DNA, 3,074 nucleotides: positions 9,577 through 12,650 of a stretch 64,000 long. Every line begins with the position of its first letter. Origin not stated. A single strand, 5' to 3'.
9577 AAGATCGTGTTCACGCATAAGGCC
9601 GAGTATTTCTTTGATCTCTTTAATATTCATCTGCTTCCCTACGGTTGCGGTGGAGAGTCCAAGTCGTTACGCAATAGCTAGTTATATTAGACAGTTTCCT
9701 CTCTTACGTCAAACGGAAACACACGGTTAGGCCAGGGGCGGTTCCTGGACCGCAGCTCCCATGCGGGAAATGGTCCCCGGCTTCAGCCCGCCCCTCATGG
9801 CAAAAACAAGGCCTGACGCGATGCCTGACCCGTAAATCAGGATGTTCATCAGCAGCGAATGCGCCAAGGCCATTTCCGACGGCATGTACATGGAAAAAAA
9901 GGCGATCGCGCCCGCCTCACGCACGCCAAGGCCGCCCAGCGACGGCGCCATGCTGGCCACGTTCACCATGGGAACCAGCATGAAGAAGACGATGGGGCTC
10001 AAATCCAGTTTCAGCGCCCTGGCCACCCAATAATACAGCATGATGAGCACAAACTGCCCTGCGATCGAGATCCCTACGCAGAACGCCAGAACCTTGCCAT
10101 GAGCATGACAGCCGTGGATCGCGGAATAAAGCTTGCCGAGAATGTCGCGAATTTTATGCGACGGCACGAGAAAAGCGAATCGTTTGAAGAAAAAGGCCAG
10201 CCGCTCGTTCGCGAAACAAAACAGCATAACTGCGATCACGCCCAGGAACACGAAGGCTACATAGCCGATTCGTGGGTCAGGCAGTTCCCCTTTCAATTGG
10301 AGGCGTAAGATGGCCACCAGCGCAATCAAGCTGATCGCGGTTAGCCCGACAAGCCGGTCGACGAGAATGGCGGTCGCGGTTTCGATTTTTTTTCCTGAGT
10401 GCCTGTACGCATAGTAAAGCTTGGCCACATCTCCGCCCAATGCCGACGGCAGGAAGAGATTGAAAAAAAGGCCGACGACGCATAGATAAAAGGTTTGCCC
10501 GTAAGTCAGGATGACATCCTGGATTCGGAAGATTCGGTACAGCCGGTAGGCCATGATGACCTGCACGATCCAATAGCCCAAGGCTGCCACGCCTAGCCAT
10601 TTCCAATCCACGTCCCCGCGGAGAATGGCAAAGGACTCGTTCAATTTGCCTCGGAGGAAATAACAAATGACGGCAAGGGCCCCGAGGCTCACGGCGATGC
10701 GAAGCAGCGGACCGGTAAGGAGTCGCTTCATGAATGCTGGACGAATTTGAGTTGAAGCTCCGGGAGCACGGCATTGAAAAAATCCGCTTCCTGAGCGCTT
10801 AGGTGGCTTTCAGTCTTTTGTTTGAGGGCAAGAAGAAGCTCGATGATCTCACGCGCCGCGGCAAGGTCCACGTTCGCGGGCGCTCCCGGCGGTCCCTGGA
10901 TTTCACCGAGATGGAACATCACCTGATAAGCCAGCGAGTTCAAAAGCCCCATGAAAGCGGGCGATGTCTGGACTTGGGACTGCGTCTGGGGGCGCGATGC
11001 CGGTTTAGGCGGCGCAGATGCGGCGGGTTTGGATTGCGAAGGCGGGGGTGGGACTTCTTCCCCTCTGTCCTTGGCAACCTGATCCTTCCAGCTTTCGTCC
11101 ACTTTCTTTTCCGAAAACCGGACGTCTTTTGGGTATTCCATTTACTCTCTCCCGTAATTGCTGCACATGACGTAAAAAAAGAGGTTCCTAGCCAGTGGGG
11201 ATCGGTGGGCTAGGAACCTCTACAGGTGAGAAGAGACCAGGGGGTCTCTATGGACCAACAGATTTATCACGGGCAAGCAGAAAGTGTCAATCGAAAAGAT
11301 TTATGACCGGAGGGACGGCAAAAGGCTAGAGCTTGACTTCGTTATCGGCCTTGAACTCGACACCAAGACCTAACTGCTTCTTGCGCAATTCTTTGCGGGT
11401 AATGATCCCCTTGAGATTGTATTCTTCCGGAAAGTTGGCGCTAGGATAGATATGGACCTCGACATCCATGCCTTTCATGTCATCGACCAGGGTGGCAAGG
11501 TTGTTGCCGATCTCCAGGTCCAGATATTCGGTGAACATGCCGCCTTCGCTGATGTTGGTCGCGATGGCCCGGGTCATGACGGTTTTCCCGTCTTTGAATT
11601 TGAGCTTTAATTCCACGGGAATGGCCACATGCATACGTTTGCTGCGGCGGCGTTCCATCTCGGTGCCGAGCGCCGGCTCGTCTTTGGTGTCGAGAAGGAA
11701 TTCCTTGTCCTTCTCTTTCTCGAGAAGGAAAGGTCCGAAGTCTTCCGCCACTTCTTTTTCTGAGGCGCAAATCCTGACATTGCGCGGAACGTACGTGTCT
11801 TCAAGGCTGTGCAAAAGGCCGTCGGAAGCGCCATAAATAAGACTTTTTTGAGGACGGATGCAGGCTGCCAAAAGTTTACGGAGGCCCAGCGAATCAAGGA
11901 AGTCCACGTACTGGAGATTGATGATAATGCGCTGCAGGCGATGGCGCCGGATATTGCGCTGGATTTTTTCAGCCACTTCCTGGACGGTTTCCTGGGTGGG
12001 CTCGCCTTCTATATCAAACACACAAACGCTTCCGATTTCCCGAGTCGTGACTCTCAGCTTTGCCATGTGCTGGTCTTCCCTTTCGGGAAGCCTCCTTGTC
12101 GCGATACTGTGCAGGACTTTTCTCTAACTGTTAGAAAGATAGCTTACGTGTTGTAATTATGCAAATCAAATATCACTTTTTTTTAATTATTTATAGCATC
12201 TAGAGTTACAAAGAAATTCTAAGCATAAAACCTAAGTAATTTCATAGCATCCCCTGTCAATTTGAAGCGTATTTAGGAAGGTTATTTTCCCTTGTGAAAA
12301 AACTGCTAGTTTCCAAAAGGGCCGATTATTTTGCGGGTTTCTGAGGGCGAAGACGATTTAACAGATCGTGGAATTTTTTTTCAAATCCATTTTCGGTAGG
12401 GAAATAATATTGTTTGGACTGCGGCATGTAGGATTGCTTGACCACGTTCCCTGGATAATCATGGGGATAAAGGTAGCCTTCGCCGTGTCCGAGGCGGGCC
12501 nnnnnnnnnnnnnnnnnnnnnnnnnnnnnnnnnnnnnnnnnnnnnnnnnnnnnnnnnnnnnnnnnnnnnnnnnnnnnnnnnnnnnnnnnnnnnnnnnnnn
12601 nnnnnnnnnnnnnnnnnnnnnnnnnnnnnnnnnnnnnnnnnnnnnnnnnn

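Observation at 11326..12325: STAS-PilZ fusion protein behind a 260-bp AT-rich intergenic island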

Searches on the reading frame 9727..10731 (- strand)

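Call 4: search_protein_families(library=pfam, proteins=[window:9727-10731:-], max_evalue=1)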
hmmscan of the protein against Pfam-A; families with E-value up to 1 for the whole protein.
window:9727-10731:- (334 aa): 1 family
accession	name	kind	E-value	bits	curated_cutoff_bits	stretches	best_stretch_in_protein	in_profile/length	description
PF03706.18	LPG_synthase_TM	-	1.4e-31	110.5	33.4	1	10-305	3-300/302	Lysylphosphatidylglycerol synthase TM region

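Call 5: search_protein_families(library=ncbifam, proteins=[window:9727-10731:-], max_evalue=1)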
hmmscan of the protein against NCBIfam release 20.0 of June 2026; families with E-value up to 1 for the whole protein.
window:9727-10731:- (334 aa): 1 family
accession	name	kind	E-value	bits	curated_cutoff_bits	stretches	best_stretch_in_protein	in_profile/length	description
TIGR00374.1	TIGR00374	subfamily_domain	6.6e-14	52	43.2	1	13-311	2-310/323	flippase-like domain-containing protein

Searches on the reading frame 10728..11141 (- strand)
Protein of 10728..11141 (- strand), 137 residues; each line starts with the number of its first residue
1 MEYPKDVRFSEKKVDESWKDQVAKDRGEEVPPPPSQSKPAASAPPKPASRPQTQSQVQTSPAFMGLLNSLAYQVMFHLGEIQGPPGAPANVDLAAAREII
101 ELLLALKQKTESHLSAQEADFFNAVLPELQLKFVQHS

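Call 4: search_protein_families(library=pfam, proteins=[window:10728-11141:-], max_evalue=1)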
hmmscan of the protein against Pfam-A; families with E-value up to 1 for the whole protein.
window:10728-11141:- (137 aa): 1 family
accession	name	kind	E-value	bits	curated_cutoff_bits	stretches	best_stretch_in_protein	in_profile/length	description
PF08899.16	DUF1844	-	1.7e-16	60.6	27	1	61-135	2-76/76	Domain of unknown function (DUF1844)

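Call 5: search_protein_families(library=ncbifam, proteins=[window:10728-11141:-], max_evalue=1)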
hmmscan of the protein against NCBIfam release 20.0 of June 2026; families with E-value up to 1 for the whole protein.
window:10728-11141:- (137 aa): 1 family
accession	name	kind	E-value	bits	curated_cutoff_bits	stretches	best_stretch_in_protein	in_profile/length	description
NF053819.1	EF0750_LPXTG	subfamily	0.061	13.8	47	1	25-70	43-93/105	EF2685/EF0750 family sortase-dependent surface protein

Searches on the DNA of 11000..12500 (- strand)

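Call 8: search_rna_families(source=window, start=11000, end=12500, threshold=evalue, max_evalue=10)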
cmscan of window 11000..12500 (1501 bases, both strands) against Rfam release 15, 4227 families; matches with E-value up to 10: 6.
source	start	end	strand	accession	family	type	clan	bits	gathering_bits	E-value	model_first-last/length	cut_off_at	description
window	11692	11719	+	RF04343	Plastid-psbA-2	Cis-reg;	CL00153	18.2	55.8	2.9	1-60/60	no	Plastid-psbA-2 3UTR RNA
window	11180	11221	+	RF04239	mir-4679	Gene; miRNA;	-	17.9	88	4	17-59/75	no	mir-4679 microRNA precursor family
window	12105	12189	-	RF01237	snR161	Gene; snRNA; snoRNA; HACA-box;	CL00036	17.5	50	4.2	1-165/165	no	Small nucleolar RNA snR161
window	11581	11698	+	RF01965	RMST_4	Gene; lncRNA;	-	16.6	40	4.2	1-108/108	no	Rhabdomyosarcoma 2 associated transcript conserved region 4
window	11479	11556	+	RF02095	mir-2985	Gene; miRNA;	-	16.6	68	5.4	1-71/71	no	mir-2985 microRNA precursor family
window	11180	11221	-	RF04239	mir-4679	Gene; miRNA;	-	16.5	88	8.9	17-59/75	no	mir-4679 microRNA precursor family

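Call 69: build_rna_model(alignment_id=A7, structure=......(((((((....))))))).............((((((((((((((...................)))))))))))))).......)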
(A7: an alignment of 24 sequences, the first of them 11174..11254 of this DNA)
Model R1 built from alignment A7 (24 sequences, 91 columns); structure: as given.
model positions 85; base pairs 21; branch points 1; effective number of sequences 2.57; information 0.669 bits per position. Calibrated on 0.2 Mb of random sequence (short: E-values are rough).
structure used (alignment columns):
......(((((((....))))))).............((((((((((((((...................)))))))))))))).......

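Call 70: search_with_rna_model(model_id=R1, sources=[window, L001, L004, L007, L008, L009, L010, L011, L012, L013, L014, L015, L016, L017, L018, L019, L020, L021, L022, L023, L024, L025, L026, L027, L028, L029, L030, L031, L032, L033, L034, L035, L036, L037, L038, L039, L040, L041, L042, L043, L044, L045, L046, L047, L048, L049, L050, L051, L052, L053, L054, L055, L056, L057], max_evalue=1, make_alignment=true)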
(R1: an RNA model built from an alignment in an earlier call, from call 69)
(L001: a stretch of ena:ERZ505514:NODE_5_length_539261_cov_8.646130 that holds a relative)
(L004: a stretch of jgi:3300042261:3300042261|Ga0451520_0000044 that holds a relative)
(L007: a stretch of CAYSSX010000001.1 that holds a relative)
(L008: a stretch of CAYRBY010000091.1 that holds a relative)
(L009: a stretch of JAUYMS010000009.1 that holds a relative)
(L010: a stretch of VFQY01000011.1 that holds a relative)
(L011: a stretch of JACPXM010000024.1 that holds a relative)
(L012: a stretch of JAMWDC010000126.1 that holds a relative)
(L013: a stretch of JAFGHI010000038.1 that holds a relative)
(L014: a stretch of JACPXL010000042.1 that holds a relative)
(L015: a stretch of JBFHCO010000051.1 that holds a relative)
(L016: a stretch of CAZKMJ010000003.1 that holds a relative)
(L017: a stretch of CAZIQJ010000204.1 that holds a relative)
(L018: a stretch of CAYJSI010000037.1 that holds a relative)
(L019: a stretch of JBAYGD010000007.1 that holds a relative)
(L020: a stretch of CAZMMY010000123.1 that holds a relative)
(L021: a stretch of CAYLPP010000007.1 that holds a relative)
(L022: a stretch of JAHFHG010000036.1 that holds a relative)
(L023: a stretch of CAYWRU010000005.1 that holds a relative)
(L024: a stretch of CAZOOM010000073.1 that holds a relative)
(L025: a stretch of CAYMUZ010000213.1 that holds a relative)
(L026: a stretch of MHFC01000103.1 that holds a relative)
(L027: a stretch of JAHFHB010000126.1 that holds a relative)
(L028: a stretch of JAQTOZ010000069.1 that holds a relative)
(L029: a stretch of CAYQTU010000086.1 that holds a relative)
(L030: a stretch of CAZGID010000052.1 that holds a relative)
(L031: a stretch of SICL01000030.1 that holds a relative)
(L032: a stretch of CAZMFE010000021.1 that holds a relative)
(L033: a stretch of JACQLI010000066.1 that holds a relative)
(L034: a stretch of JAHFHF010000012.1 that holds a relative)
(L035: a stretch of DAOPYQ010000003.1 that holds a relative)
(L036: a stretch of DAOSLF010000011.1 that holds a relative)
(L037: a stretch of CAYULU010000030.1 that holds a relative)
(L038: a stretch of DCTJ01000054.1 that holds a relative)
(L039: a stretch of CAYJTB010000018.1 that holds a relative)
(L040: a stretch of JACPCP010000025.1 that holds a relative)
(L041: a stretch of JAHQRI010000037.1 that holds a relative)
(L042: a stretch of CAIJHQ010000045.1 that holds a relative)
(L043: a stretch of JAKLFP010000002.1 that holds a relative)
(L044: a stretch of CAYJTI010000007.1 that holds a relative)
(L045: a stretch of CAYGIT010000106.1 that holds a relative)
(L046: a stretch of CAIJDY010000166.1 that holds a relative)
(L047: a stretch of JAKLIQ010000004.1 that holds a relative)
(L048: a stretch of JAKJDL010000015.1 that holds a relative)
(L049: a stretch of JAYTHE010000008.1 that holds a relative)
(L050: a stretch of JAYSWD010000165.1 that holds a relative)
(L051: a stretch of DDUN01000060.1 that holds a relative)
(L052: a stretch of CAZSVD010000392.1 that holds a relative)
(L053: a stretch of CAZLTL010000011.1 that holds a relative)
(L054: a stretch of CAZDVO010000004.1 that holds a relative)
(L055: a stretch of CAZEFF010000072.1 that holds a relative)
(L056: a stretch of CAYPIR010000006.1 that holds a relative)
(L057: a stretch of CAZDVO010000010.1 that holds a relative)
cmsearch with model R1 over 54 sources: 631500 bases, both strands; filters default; matches with E-value up to 1: 55.
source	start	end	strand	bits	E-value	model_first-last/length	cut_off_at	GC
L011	6819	6903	+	95.7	5.5e-21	1-85/85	no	0.46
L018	6841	6925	+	95.2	7.4e-21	1-85/85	no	0.49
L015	2459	2542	+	92.3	3.9e-20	1-85/85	no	0.5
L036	6888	6971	+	90.6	1.1e-19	1-85/85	no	0.52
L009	6841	6924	+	90.4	1.2e-19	1-85/85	no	0.49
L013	6853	6937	+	89.6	2e-19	1-85/85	no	0.53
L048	9712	9795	+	89.4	2.1e-19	1-85/85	no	0.51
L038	2441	2524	+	89.3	2.3e-19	1-85/85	no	0.54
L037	6924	7007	+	89.2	2.5e-19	1-85/85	no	0.52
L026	6919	7002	+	86.7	1.1e-18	1-85/85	no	0.46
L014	6778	6863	+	86.1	1.5e-18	1-85/85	no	0.51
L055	6780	6862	+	85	3e-18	1-85/85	no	0.49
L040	6819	6906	+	82.7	1.1e-17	1-85/85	no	0.51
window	11173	11254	-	82.4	1.4e-17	1-85/85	no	0.52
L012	6326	6410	+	79.9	6e-17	1-85/85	no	0.52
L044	6811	6898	+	79.8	6.2e-17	1-85/85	no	0.5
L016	6839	6919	+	77.7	2.1e-16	1-85/85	no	0.53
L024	4994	5078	+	77.1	3.1e-16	1-85/85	no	0.41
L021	6836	6916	+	75.4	8.4e-16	1-85/85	no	0.52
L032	4644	4732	+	75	1.1e-15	1-85/85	no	0.51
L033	1921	2009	+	74.6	1.3e-15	1-85/85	no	0.51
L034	6934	7012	+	73.4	2.6e-15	1-85/85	no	0.46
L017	2982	3061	+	72.9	3.7e-15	1-85/85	no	0.52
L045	808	891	+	72.6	4.4e-15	1-85/85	no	0.55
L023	6770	6855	+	72.3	5.2e-15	1-85/85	no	0.42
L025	5295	5377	+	72.1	5.8e-15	1-85/85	no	0.49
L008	6784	6863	+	71.3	9.4e-15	1-85/85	no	0.51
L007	6781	6859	+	70.1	1.9e-14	1-85/85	no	0.51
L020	1705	1783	+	69.5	2.7e-14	1-85/85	no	0.51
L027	1190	1270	+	58.8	1.5e-11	1-85/85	no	0.48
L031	6766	6849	+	34.4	2.4e-05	1-85/85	no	0.4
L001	8834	8914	+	32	9.9e-05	1-85/85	no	0.44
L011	6852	6896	-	25.6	0.0044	34-78/85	no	0.53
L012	6360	6403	-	22.8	0.023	34-78/85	no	0.64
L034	6963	7005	-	22.8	0.024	34-78/85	no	0.49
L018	6874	6918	-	21.7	0.044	34-78/85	no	0.6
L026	6953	6994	-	20.6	0.084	35-77/85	no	0.57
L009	6874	6917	-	20.6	0.084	34-78/85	no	0.61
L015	2492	2535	-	19.9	0.12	34-78/85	no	0.55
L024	5027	5071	-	19.9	0.13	34-78/85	no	0.53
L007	6812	6852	-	19.5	0.16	34-78/85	no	0.63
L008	6815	6856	-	19.4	0.16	34-78/85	no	0.62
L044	6845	6891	-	19.1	0.21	34-78/85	no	0.53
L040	6853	6899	-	19.1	0.21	34-78/85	no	0.53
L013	6886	6930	-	18.8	0.24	34-78/85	no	0.64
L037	6957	7000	-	18.7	0.25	34-78/85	no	0.57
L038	2474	2517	-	18.5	0.29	34-78/85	no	0.59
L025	5326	5370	-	18.3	0.32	34-78/85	no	0.51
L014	6812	6856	-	18.3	0.32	34-78/85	no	0.62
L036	6921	6964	-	18.2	0.35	34-78/85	no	0.57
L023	6803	6848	-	18.2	0.35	34-78/85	no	0.52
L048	9745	9788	-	17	0.71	34-78/85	no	0.57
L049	6315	6384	-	16.6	0.9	1-85/85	no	0.33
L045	840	883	-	16.5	0.95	35-77/85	no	0.68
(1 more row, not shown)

Alignment A8: 55 matches aligned to the model, 114 columns, each read 5' to 3' on its own strand. Consensus structure (alignment columns), stored with it:
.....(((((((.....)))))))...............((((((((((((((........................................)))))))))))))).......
